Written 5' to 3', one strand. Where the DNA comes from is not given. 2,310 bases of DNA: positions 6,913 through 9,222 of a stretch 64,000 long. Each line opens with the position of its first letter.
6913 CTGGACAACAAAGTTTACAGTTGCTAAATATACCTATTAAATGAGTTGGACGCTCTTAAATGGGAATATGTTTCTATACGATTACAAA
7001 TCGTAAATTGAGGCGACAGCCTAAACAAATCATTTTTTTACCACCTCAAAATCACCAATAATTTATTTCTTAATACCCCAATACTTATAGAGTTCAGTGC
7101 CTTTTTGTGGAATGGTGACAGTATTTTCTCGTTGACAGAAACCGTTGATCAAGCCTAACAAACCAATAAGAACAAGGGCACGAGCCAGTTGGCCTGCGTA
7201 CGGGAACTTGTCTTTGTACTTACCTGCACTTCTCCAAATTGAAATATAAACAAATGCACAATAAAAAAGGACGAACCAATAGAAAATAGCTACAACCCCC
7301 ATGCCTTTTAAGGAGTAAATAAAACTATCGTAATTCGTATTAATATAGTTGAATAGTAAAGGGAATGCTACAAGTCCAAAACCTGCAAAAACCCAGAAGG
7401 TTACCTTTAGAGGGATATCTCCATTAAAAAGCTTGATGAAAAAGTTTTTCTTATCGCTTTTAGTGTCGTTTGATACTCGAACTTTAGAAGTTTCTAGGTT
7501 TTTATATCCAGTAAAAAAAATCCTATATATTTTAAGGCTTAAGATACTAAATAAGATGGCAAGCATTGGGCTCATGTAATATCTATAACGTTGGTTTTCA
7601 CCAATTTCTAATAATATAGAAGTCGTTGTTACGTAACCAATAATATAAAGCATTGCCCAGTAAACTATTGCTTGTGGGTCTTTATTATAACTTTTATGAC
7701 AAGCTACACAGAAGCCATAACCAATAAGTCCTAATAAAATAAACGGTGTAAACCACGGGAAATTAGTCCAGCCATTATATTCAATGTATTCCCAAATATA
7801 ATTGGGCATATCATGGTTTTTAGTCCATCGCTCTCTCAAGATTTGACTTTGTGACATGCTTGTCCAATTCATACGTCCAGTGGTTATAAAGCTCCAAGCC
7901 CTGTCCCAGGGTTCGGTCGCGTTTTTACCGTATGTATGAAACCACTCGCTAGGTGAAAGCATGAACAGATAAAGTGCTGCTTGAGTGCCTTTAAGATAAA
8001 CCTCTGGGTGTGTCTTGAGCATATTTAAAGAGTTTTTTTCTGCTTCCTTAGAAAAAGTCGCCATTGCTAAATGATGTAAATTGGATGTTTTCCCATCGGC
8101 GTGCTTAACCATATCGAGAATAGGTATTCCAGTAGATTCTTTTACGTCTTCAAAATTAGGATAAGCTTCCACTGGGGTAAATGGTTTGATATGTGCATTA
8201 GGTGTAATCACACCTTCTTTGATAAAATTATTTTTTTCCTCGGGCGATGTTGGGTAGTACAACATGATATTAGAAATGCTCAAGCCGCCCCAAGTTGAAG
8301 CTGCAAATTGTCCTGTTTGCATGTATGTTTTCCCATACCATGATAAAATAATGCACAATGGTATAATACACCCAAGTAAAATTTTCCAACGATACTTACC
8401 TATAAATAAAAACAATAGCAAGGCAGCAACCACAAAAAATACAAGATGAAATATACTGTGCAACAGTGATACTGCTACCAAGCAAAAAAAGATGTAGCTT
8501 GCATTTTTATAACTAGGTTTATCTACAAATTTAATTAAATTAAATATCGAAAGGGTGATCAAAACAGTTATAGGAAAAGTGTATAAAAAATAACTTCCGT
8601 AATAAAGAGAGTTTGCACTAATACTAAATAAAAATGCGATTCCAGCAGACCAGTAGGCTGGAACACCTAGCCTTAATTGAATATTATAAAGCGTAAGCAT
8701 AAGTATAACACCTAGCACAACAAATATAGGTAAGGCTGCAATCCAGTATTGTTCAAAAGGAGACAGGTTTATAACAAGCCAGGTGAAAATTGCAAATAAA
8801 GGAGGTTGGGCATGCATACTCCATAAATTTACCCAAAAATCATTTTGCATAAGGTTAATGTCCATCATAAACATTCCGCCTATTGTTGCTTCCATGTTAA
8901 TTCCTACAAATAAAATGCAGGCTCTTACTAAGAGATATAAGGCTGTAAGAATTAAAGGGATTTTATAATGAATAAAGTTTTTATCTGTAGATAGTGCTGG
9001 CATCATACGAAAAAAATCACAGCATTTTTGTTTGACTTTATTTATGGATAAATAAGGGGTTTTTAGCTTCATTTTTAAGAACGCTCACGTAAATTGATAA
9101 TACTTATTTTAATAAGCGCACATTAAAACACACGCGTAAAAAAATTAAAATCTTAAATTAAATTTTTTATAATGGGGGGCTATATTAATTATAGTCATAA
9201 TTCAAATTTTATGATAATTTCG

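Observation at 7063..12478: gtrABC-like lipid-linked glycosylation cassette extended by an FAD oxidase + SDR reductase pair (DprE1/DprE2-like logic)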

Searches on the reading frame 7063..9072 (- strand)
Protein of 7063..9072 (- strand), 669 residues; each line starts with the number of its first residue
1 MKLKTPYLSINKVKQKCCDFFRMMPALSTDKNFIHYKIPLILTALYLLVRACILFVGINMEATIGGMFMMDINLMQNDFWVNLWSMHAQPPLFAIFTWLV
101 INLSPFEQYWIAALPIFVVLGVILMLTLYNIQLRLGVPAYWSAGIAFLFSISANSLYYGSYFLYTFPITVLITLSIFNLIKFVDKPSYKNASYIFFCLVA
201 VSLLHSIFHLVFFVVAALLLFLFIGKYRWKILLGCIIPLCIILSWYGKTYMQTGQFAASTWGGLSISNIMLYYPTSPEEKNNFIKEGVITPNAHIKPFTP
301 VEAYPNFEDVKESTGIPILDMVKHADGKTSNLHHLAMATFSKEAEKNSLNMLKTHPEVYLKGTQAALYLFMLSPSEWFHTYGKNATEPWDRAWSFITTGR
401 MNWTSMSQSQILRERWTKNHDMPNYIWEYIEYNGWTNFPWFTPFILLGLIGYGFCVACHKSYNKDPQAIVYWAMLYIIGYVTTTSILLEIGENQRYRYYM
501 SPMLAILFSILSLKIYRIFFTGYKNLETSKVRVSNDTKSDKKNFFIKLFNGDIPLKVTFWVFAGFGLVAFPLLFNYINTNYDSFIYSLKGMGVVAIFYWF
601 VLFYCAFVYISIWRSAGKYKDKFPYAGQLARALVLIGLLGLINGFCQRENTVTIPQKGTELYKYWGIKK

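Call 6: search_protein_families(library=pfam, proteins=[window:7063-9072:-], max_evalue=0.01)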
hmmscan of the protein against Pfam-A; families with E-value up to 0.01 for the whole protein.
window:7063-9072:- (669 aa): 0 families

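Call 7: search_protein_families(library=ncbifam, proteins=[window:7063-9072:-], max_evalue=0.01)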
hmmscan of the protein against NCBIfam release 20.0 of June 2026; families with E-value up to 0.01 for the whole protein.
window:7063-9072:- (669 aa): 0 families

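Call 9: search_solved_structures(query=window:7063-9072:-, max_evalue=10)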
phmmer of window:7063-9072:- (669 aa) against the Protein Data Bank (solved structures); distinct sequences matched with E-value up to 10: 1.
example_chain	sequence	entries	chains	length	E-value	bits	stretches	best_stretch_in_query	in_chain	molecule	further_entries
9uzo_E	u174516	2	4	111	0.35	12.7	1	506-591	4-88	Entry-fusion complex protein OPG086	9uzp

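Call 28: find_homologous_proteins(query=window:7063-9072:-, max_evalue=0.001)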
Query window:7063-9072:- (669 aa): 11 proteins with E <= 0.001 among 8000 candidates.
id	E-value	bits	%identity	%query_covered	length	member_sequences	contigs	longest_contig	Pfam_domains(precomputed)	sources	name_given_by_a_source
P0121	0.0e+0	1549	100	100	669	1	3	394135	-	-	-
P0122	2.1e-233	795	65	78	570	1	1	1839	-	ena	-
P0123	1.6e-146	508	49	74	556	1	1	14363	-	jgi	jgi:hypothetical protein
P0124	7.0e-140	486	46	74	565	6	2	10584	-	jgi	jgi:4-amino-4-deoxy-L-arabinose transferase-like glycosyltransferase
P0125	1.4e-125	439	45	72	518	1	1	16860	-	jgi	jgi:hypothetical protein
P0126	2.3e-121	425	42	77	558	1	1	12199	-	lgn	-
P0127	1.6e-40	158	29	62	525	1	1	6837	-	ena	-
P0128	1.9e-38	151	26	70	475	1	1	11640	-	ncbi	-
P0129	3.3e-23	100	24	52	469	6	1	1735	-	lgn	-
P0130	8.0e-20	89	25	64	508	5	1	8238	-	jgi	jgi:hypothetical protein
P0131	4.7e-16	77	25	49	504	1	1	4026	-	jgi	jgi:hypothetical protein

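Call 43: predict_structure(alignment_id=A3)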
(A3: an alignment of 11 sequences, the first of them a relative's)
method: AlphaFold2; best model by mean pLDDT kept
length: 669 residues; sequences in the alignment: 11
mean_pLDDT: 74.2   pTM: 0.74
mean pLDDT of the five models: 74.2, 72.8, 72.7, 69.3, 66.1
residues with pLDDT >= 90: 154; 70-90: 293; 50-70: 98; < 50: 124
segments of 3 or more residues with pLDDT < 50: 1-5, 523-603, 605-607, 613-616, 645-669
pLDDT, mean of each block of 10 residues (from residue 1): 48 68 66 89 92 79 57 76 84 87 83 91 97 92 91 79 87 96 94 95 82 88 88 94 91 85 82 85 94 84 68 73 70 84 91 89 82 69 69 78 71 81 78 75 85 91 90 91 74 76 93 80 43 44 40 42 43 46 44 42 49 50 54 57 47 43 43
secondary structure, 60 per line:
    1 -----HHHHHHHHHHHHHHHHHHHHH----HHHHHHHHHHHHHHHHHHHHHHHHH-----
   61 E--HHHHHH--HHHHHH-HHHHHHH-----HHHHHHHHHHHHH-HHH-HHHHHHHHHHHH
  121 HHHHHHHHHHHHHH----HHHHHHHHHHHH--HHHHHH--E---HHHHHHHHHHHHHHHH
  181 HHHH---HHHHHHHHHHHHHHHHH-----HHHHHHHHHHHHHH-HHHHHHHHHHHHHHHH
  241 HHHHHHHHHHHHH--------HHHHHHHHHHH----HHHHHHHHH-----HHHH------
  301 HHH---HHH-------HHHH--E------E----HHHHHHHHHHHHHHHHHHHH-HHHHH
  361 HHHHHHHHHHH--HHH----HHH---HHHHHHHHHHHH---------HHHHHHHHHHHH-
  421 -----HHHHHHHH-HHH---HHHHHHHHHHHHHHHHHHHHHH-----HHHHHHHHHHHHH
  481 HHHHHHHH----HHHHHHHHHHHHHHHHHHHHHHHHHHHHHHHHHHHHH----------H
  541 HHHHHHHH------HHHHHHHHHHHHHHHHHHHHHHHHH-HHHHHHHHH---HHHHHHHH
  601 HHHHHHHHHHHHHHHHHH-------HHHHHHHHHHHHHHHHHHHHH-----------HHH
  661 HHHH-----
elements in order (helices of 4 or more, strands of 3 or more residues): H6-26 H31-55 H64-69 H72-77 H79-85 H91-103 H109-134 H139-150 H153-158 H165-184 H188-204 H210-223 H225-253 H262-272 H277-285 H291-294 H317-320 H335-354 H356-371 H387-398 H408-419 H426-433 H441-462 H468-488 H493-529 H540-548 H555-579 H581-589 H593-618 H626-646 H658-664

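Call 46: fold_search(model_id=the predicted structure, library=pdb)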
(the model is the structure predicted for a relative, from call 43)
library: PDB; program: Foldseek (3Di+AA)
matches with E <= 10: 148; with E <= 0.001: 0
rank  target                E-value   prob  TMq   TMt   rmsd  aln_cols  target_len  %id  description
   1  5f15                  3.1e-03  1.00  0.26  0.30  17.6       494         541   12  Crystal Structure of ArnT from Cupriavidus metallidurans bound to Undecaprenyl phosphate (released 2016-02-17)
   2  5ezm                  3.6e-03  1.00  0.26  0.31  17.5       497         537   12  Crystal Structure of ArnT from Cupriavidus metallidurans in the apo state (released 2016-02-17)
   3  8b6l_I                8.1e-03  1.00  0.34  0.33  17.2       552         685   10  Subtomogram average of the human Sec61-TRAP-OSTA-translocon (released 2022-12-07)
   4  7e9s_A                2.2e-02  1.00  0.32  0.26  15.4       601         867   10  Archaeal oligosaccharyltransferase AglB from Archaeoglobus fulgidus in complex with an inhibitory peptide and a dolich (released 2021-09-08)
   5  9n9j_I                2.3e-02  1.00  0.33  0.31  19.4       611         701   12  Structure of a GRP94 folding intermediate engaged with a CCDC134- and FKBP11-bound secretory translocon (released 2025-11-19)
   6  9s6u_A                4.9e-02  0.97  0.20  0.24  20.1       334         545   11  Ternary cryo-EM structure of human ALG9 with Dol25-PP-GlcNAc2Man8, Dol25-P-Man and Fab (released 2026-03-18)
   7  9i5k_A                5.5e-02  0.99  0.27  0.36  17.8       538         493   12  Structure of the Chaetomium thermophilum Pmt4 homodimer (C2 symmetry) (released 2025-12-24)
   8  6p25_B                5.7e-02  1.00  0.25  0.24   4.5       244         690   15  Structure of S. cerevisiae protein O-mannosyltransferase Pmt1-Pmt2 complex bound to the sugar donor and a peptide acce (released 2019-07-10)
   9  5ogl_A                6.0e-02  0.99  0.29  0.28  18.0       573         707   12  Structure of bacterial oligosaccharyltransferase PglB in complex with an acceptor peptide and an lipid-linked oligosac (released 2017-10-25)
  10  8agc_A                8.3e-02  0.99  0.32  0.31  18.1       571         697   10  Structure of yeast oligosaccharylransferase complex with lipid-linked oligosaccharide and non-acceptor peptide bound (released 2022-12-07)
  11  3wak                  9.3e-02  0.99  0.33  0.27  16.4       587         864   10  Crystal structure of the Archaeoglobus fulgidus oligosaccharyltransferase (O29867_ARCFU) in the apo form (released 2013-10-30)
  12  8agb_A                9.3e-02  0.96  0.23  0.24  20.7       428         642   12  Structure of yeast oligosaccharylransferase complex with lipid-linked oligosaccharide bound (released 2022-12-07)
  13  6s7t_A                9.7e-02  0.99  0.35  0.33  14.8       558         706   11  Cryo-EM structure of human oligosaccharyltransferase complex OST-B (released 2019-12-18)
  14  7oci_F                1.1e-01  1.00  0.25  0.26   8.4       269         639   13  Cryo-EM structure of yeast Ost6p containing oligosaccharyltransferase complex (released 2022-02-16)
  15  6ftg_5                1.3e-01  0.99  0.33  0.34  19.8       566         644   10  Subtomogram average of OST-containing ribosome-translocon complexes from canine rough microsomal membranes (released 2018-03-21)
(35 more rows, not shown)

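Call 76: search_protein_representatives(alignment_id=A3)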
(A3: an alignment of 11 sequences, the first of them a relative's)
Query: 11 sequences, 510 profile positions. Proteins with E-value up to 0.001 (for the whole library): 3982; up to 1e-10: 2979; up to 1e-30: 1869. The best 150 are listed.
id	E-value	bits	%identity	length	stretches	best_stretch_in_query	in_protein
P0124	1.1e-222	756.6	-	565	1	5-505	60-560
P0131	7.5e-149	513.1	-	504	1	8-505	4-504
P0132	2.9e-133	461.7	-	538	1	23-504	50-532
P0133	4.5e-129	447.8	-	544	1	9-505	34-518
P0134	3.6e-128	444.9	-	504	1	19-500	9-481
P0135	9.7e-127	440.1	-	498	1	7-504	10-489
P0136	1.2e-126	439.8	-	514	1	11-507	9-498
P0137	4.2e-126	438.1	-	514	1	21-505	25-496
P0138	1.3e-125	436.4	-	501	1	16-500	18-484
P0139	4.1e-125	434.8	-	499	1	18-499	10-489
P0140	4.3e-125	434.7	-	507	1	23-504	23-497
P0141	5.6e-125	434.3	-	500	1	25-500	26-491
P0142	6.5e-125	434.1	-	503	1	18-501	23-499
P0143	1.1e-124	433.3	-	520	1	12-505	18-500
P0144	5.6e-124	431.0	-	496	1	17-502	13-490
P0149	4.4e-122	424.8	-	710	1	19-504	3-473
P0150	6.8e-122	424.2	-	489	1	23-497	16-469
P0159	7.7e-119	414.1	-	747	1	12-497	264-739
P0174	2.0e-114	399.5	-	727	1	18-498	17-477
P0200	4.0e-110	385.3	-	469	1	21-499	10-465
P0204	9.9e-110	384.0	-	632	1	22-500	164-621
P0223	1.1e-107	377.3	-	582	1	23-497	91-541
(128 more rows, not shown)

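Call 77: search_protein_families(library=pfam, proteins=[P0132, P0135, P0140, P0149, P0159, P0174, P0204, P0223, P0150, P0200], max_evalue=0.01)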
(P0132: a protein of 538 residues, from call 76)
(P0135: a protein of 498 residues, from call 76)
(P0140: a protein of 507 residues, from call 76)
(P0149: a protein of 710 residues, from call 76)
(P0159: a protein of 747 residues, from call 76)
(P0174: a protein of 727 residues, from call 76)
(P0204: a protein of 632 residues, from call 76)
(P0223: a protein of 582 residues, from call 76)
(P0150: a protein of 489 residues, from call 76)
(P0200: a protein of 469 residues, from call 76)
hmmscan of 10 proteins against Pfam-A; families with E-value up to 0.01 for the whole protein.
P0132 (538 aa): 0 families

P0135 (498 aa): 1 family
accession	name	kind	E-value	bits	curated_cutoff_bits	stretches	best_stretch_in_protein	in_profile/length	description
PF13231.12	PMT_2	-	0.0018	18.9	26.1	1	74-225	2-156/160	Dolichyl-phosphate-mannose-protein mannosyltransferase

P0140 (507 aa): 0 families

P0149 (710 aa): 0 families

P0159 (747 aa): 1 family
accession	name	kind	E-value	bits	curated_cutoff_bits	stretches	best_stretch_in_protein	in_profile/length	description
PF09613.16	HrpB1_HrpK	-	0.0015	18.6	29.3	1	136-170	73-107/126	Bacterial type III secretion protein (HrpB1_HrpK)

P0174 (727 aa): 16 families
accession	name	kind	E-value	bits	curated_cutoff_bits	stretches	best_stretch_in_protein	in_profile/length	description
PF13432.12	TPR_16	-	3.1e-20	72.7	32.7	3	523-580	7-64/65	Tetratricopeptide repeat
PF14559.12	TPR_19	-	3.2e-19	69.5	25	3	560-619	4-63/68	Tetratricopeptide repeat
PF13414.12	TPR_11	-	1.6e-16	60.2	26.8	1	627-661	6-40/42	TPR repeat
PF13431.12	TPR_17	-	1.5e-13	50.2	24.4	0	537-568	3-34/34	Tetratricopeptide repeat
PF13181.12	TPR_8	-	5.6e-13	48.4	25.7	1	548-580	2-34/34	Tetratricopeptide repeat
PF13428.12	TPR_14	-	2.6e-10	40.4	23.5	0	615-656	1-42/44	Tetratricopeptide repeat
PF00515.34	TPR_1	-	4.7e-09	36.1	27.8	0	650-676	2-28/34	Tetratricopeptide repeat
PF07719.23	TPR_2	-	4.2e-08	33.2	27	0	549-580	3-34/34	Tetratricopeptide repeat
PF13424.12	TPR_12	-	1.3e-06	28.9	30.1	0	523-578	13-76/77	Tetratricopeptide repeat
PF14561.12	TPR_20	-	4.4e-06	27.4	25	0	634-708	7-83/90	Tetratricopeptide repeat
PF03704.23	BTAD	-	0.00025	21.9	22.1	0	628-675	75-122/146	Bacterial transcriptional activator domain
PF23914.1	TPR_CcmH_CycH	-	0.00026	21.3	42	0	551-642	54-147/158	Cytochrome c-type biogenesis protein H TPR domain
PF12895.13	ANAPC3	-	0.00064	20.4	27.2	0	615-674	23-81/82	Anaphase-promoting complex, cyclosome, subunit 3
PF13371.12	TPR_9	-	0.00091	19.6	35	0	529-581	11-63/73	Tetratricopeptide repeat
PF13429.12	TPR_15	-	0.0016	18.3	26.2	0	548-678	145-243/280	Tetratricopeptide repeat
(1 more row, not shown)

P0204 (632 aa): 0 families

P0223 (582 aa): 0 families

P0150 (489 aa): 0 families

P0200 (469 aa): 0 families

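Call 79: search_solved_structures(query=A6, max_evalue=10, show_alignments=2)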
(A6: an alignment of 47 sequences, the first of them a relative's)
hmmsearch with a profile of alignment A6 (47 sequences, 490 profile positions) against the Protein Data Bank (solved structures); distinct sequences matched with E-value up to 10: 3.
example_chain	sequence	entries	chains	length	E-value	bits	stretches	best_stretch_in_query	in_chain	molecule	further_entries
7rtw_A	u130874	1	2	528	1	11.1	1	364-453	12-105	Protein tweety homolog 3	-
6gux_A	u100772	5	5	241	1.8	10.2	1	130-197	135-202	Archaerhodopsin-3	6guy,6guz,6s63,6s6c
7zy3_A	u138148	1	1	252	2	10.1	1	130-197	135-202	Archaerhodopsin-3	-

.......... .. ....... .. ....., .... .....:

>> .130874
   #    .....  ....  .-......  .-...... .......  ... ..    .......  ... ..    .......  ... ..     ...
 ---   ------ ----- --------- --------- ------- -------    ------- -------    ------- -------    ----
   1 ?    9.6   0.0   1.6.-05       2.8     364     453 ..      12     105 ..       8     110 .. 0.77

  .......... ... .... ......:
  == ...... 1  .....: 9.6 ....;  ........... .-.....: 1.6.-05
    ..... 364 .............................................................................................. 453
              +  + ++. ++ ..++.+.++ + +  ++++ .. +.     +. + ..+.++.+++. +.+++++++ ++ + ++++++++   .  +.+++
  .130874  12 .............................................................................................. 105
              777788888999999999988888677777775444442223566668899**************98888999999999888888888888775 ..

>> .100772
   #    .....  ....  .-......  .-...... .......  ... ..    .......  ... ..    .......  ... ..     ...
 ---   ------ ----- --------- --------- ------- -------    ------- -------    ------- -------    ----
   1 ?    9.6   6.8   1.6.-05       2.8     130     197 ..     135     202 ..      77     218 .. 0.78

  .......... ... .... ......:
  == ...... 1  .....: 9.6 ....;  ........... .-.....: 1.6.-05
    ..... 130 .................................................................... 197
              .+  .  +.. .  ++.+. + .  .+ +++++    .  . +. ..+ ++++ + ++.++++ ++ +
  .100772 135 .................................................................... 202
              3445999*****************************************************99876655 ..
